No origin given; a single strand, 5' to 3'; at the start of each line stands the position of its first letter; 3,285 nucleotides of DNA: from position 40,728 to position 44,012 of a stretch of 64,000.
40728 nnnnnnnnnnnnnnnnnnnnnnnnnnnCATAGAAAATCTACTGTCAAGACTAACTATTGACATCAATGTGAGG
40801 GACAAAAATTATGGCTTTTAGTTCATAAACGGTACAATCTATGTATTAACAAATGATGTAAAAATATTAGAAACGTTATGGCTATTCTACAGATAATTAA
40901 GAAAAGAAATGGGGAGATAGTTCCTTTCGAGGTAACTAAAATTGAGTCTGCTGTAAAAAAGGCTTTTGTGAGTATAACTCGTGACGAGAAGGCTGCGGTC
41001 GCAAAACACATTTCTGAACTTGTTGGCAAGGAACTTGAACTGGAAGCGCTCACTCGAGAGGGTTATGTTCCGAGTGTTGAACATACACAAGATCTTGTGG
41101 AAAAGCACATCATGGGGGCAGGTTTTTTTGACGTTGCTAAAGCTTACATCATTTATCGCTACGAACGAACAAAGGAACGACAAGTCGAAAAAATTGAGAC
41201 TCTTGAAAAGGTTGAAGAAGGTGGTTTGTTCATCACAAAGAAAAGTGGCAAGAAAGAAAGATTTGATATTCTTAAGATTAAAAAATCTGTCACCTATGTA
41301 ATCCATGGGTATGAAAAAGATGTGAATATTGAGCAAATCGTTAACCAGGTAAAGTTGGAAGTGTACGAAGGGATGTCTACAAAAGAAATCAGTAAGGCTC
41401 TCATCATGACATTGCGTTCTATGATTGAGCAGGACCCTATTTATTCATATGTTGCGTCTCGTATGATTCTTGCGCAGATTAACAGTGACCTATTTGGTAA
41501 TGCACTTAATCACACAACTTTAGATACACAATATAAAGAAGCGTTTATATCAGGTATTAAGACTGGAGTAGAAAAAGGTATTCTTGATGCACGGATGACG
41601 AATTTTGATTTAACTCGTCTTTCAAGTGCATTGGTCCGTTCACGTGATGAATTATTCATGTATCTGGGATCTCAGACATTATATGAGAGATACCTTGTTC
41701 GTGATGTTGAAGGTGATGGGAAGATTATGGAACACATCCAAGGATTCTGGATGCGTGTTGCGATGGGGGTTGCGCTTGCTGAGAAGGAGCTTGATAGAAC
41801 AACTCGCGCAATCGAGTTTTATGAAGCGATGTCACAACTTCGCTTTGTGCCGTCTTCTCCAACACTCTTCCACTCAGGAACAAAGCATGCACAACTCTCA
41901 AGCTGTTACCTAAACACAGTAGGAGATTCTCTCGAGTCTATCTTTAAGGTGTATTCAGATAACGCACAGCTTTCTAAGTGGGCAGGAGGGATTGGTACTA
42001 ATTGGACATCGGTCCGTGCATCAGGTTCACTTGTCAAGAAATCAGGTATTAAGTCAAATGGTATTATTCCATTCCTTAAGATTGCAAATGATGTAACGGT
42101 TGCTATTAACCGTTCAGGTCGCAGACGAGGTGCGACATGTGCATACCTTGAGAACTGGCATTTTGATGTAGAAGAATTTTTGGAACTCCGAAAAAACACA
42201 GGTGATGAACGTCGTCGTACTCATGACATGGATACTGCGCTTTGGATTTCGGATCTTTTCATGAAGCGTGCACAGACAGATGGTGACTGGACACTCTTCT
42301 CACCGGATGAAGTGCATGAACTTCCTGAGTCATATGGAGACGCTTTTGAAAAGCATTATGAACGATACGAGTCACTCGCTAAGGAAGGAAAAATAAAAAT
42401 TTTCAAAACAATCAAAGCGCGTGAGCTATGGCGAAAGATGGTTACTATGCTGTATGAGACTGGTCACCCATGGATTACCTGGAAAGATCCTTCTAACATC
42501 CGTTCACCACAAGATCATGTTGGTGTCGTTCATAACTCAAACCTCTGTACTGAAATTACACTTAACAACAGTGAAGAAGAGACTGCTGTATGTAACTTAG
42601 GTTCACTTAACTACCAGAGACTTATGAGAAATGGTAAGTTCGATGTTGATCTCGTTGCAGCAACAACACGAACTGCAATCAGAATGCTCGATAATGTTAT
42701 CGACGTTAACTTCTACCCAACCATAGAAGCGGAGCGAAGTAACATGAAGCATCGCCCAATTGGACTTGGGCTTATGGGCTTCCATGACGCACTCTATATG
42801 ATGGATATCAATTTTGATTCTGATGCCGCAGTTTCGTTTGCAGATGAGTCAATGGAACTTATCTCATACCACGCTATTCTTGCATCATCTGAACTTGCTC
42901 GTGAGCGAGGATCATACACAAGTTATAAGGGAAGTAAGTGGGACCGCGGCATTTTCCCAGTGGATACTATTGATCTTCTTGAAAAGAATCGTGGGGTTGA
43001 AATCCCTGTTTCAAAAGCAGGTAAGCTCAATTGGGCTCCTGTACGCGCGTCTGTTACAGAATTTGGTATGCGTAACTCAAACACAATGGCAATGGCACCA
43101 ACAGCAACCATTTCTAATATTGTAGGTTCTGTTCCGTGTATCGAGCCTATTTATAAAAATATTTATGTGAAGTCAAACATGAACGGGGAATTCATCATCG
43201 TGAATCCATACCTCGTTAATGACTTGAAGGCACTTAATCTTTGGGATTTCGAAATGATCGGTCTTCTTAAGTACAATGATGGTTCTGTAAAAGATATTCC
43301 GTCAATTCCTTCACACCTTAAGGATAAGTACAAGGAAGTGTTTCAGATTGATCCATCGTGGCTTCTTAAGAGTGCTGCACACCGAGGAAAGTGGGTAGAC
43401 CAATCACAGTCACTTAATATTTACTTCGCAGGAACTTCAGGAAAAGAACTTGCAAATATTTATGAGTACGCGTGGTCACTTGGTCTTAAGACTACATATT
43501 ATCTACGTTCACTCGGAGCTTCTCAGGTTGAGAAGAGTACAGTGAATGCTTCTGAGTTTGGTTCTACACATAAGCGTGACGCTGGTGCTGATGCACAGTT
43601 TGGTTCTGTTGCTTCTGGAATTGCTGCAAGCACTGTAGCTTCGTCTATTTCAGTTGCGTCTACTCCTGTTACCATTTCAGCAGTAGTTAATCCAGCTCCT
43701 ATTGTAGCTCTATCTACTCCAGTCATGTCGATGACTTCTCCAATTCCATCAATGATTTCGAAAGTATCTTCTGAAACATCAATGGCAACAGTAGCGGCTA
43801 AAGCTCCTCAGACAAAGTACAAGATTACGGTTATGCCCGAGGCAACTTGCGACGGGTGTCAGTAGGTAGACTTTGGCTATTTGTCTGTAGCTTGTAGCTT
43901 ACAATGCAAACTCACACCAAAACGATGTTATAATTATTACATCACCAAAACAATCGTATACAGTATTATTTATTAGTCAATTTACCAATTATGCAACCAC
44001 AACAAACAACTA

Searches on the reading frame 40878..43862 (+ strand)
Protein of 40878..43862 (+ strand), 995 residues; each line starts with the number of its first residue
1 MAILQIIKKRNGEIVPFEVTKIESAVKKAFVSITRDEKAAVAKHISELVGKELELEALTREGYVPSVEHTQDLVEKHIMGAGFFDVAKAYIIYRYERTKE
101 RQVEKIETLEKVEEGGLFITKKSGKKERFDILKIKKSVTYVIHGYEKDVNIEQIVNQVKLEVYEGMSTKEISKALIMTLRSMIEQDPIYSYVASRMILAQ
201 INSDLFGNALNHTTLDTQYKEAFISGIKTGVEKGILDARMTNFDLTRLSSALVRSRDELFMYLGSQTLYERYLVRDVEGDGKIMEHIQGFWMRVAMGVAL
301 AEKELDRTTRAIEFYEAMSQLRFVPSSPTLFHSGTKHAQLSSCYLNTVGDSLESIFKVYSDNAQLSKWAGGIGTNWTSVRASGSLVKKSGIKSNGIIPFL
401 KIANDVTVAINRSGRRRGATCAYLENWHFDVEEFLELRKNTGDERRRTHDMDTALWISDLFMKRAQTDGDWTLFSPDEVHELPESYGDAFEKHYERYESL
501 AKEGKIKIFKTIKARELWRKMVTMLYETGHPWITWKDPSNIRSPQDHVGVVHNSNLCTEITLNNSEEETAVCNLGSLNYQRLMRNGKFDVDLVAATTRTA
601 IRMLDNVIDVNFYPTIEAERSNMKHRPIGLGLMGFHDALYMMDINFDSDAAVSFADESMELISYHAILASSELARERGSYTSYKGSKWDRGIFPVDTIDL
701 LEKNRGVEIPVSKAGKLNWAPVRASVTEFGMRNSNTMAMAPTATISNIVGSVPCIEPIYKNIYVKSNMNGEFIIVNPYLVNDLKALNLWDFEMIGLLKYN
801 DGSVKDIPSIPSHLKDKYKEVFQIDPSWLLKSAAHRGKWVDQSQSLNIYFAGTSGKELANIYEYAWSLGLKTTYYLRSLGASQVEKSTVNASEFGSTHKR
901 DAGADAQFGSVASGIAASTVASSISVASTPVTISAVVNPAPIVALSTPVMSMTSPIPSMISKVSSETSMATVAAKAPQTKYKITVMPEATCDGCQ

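Call 90: search_protein_families(library=pfam, proteins=[window:40878-43862:+], max_evalue=0.00001)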
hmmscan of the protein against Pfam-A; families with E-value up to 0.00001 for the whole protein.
window:40878-43862:+ (995 aa): 3 families
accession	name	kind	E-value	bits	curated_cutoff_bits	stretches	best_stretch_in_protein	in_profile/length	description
PF02867.20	Ribonuc_red_lgC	-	1.6e-186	621.5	23.9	1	341-876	1-523/523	Ribonucleotide reductase, barrel domain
PF03477.21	ATP-cone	-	3.8e-25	88.7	25.8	2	7-98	3-87/88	ATP cone domain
PF00317.26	Ribonuc_red_lgN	-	2e-24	85.9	28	1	260-337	3-76/77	Ribonucleotide reductase, all-alpha domain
